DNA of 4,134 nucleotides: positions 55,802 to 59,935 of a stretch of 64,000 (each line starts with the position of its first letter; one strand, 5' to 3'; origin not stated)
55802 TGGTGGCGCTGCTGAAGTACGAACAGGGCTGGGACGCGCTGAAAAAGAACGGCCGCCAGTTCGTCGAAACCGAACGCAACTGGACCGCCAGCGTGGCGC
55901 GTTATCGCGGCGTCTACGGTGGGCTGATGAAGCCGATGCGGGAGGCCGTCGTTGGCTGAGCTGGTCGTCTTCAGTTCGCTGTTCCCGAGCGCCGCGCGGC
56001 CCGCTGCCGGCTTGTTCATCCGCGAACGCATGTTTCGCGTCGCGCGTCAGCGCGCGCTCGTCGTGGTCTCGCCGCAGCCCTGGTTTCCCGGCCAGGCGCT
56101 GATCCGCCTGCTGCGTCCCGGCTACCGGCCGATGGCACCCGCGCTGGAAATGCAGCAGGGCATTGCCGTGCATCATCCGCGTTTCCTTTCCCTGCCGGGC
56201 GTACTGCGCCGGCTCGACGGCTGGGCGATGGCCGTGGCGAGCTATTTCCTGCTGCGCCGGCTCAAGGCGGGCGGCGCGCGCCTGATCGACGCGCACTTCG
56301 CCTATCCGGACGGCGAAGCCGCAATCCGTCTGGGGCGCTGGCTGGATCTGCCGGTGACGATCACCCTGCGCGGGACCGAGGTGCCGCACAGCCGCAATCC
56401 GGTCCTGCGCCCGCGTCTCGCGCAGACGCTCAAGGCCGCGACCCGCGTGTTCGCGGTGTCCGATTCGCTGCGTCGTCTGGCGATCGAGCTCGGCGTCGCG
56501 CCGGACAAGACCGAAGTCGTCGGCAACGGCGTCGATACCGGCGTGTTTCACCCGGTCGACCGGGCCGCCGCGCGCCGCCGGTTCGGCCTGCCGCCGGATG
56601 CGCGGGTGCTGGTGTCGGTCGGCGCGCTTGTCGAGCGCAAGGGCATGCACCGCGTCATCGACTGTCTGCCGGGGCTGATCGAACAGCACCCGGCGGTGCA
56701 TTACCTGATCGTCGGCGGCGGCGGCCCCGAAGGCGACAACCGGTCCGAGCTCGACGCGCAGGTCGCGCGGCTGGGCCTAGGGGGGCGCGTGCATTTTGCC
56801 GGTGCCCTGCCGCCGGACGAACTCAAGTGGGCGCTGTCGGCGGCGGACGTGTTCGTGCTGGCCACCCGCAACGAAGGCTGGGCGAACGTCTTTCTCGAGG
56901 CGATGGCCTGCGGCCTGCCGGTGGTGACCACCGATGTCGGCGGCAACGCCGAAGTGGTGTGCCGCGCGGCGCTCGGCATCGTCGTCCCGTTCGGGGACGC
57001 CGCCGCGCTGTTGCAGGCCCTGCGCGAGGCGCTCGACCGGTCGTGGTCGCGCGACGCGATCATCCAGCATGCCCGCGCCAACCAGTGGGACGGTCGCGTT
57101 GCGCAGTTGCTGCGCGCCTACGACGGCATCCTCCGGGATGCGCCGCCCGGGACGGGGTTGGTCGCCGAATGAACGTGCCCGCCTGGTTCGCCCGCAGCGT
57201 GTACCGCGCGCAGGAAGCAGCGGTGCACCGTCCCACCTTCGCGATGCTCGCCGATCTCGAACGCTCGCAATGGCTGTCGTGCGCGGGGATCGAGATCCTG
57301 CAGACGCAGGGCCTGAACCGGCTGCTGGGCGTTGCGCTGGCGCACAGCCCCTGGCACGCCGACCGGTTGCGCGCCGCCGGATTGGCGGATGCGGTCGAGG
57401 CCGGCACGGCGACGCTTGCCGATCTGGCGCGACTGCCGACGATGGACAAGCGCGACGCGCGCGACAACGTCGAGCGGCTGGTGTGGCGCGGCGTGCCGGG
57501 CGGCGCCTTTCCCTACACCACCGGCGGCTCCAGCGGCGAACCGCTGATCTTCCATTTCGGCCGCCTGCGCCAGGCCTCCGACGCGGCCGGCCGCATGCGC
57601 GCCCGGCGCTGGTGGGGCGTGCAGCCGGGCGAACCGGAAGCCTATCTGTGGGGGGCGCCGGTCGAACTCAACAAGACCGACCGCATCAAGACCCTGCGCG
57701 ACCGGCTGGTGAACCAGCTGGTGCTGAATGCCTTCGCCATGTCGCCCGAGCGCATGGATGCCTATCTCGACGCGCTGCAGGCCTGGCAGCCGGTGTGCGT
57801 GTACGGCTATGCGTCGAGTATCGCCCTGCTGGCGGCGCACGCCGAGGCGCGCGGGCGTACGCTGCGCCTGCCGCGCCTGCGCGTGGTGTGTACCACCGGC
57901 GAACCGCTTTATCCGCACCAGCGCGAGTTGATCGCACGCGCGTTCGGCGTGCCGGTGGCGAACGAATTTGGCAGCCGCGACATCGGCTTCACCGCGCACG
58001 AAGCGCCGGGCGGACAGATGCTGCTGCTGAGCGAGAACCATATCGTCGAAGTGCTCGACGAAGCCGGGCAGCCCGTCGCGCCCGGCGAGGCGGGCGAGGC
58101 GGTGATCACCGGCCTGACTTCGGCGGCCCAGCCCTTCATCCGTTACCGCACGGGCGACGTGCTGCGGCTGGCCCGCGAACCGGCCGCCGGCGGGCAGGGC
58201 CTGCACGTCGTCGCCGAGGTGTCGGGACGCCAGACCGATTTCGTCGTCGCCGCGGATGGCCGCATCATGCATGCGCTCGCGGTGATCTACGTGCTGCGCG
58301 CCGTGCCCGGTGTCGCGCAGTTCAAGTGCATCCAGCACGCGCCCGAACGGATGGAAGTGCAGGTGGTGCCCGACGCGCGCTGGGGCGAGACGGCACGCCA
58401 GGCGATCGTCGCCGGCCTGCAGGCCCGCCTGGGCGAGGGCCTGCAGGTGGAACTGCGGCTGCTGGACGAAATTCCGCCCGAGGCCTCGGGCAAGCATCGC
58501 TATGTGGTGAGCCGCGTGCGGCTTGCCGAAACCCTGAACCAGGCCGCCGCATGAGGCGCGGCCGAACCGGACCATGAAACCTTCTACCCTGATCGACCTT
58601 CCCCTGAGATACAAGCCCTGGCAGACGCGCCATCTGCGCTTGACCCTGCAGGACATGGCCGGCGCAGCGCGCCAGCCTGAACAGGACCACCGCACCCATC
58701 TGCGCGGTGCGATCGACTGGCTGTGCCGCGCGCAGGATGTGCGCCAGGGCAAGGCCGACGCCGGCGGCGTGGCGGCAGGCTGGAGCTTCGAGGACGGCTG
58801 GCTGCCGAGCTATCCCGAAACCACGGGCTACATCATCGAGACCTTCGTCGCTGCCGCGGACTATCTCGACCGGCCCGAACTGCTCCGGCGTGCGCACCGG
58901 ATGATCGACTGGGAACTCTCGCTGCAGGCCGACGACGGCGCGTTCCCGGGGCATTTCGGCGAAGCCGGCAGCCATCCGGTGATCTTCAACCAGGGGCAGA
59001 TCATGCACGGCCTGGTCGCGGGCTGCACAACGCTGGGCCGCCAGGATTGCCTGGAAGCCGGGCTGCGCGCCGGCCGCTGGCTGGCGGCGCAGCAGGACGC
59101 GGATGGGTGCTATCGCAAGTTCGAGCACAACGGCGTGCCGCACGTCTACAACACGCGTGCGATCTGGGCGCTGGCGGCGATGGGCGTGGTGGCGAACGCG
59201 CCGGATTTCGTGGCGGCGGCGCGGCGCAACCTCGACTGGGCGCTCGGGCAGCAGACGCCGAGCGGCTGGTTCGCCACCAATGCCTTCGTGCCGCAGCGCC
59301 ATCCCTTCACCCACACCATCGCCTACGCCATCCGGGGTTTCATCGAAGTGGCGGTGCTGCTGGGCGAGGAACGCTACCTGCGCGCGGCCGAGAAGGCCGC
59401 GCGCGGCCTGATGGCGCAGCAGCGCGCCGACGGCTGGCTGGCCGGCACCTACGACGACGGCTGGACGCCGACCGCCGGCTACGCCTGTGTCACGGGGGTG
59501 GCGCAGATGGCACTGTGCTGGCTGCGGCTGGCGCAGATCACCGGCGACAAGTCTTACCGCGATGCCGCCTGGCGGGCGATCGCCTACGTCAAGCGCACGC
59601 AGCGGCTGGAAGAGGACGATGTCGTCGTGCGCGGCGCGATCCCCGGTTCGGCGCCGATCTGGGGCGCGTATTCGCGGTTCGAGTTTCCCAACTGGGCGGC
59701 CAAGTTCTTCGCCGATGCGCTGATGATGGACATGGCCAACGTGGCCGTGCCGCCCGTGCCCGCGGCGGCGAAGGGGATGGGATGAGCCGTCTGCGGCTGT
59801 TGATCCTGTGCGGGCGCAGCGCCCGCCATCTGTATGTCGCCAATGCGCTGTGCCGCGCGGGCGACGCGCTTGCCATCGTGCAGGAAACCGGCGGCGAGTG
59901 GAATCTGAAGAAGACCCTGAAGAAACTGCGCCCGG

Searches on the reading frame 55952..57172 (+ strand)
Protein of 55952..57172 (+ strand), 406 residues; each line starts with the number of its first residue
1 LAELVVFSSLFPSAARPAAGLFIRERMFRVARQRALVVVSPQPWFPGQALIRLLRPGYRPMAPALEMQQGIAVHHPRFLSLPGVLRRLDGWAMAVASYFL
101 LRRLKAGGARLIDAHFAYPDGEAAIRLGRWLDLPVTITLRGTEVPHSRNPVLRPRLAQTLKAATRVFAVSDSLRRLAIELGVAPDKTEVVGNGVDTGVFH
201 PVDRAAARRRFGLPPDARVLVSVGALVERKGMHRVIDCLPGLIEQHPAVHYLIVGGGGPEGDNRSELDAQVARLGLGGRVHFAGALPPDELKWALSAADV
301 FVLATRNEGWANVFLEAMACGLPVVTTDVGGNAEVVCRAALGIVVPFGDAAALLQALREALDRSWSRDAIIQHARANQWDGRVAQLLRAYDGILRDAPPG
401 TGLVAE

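Call 34: search_protein_families(library=ncbifam, proteins=[window:55952-57172:+])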
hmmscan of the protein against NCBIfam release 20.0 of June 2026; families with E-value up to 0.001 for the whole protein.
window:55952-57172:+ (406 aa): 38 families (the best 25 are shown)
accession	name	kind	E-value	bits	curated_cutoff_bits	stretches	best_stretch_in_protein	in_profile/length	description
NF047684.1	TeichurnBiosyTuaC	equivalog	1.5e-40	139.3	550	1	7-372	6-363/391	teichuronic acid biosynthesis protein TuaC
TIGR03088.1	stp2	hypoth_equivalog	3.8e-32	111.7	409.05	1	166-377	140-352/374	TIGR03088 family PEP-CTERM/XrtA system glycosyltransferase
NF041876.1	EPS_EpsE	equivalog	1.5e-31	110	400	1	161-377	160-375/389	exopolysaccharide biosynthesis GT4 family glycosyltransferase EpsE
TIGR03999.1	thiol_BshA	equivalog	3.4e-30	105.2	273.7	1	110-377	86-352/375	N-acetyl-alpha-D-glucosaminyl L-malate synthase BshA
TIGR03449.1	mycothiol_MshA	equivalog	5.4e-30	104.6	462.5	1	161-392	163-402/406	D-inositol-3-phosphate glycosyltransferase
TIGR04063.1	stp3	hypoth_equivalog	2.6e-28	99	442.05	1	111-389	95-391/397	TIGR04063 family PEP-CTERM/XrtA system glycosyltransferase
TIGR04047.1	MSMEG_0565_glyc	hypoth_equivalog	1.4e-25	90.1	259.85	1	157-390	133-371/373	MSMEG_0565 family glycosyltransferase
NF038229.1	Glyco4_Geo_Pelo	equivalog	2.1e-22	79.6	400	1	104-374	51-312/338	GPMC system family 4 glycosyltransferase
NF053787.1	GlcN_PG_synth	equivalog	1.2e-21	77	480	1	104-394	78-360/361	N-acetylglucosaminyl phosphatidylglycerol synthase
TIGR02149.1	glgA_Coryne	subfamily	1.4e-21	77.1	302.4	1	159-362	141-350/391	glycogen synthase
TIGR04157.1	glyco_rSAM_CFB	subfamily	2.1e-17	63.2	400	1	159-354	166-357/406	TIGR04157 family glycosyltransferase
NF007640.0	PRK10307.1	subfamily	3e-16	59.4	276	1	158-375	167-384/411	WcaI family glycosyltransferase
NF038011.1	PelF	equivalog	5.1e-16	58.8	100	1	159-337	254-423/489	GT4 family glycosyltransferase PelF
TIGR04005.1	wcaL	equivalog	2.1e-15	56.5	537.6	1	154-360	166-367/406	colanic acid biosynthesis glycosyltransferase WcaL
NF012034.0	PRK15490.1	equivalog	5.2e-14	51.6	813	1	226-373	407-551/578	Vi polysaccharide biosynthesis glycosyltransferase TviE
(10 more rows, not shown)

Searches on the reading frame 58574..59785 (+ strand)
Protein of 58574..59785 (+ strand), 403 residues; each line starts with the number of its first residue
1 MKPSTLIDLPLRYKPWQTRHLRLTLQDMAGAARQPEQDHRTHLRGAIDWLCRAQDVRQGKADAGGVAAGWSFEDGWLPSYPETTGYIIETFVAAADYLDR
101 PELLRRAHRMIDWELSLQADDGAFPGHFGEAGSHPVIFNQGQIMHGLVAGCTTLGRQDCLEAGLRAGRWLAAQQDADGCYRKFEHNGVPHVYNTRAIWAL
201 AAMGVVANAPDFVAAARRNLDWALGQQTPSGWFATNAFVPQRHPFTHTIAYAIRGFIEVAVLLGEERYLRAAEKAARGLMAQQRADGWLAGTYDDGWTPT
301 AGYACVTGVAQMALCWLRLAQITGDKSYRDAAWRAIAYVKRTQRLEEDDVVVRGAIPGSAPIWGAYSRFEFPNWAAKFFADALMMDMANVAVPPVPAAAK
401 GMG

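Call 34: search_protein_families(library=ncbifam, proteins=[window:58574-59785:+])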
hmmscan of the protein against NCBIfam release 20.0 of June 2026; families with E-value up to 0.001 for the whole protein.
window:58574-59785:+ (403 aa): 2 families
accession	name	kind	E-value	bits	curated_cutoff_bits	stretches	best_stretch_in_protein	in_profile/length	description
TIGR01787.1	squalene_cyclas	subfamily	1.5e-07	30.5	322.7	1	165-289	463-587/622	squalene/oxidosqualene cyclases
TIGR03897.1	lanti_2_LanM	subfamily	2.8e-05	22.1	304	1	253-347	702-795/932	type 2 lanthipeptide synthetase LanM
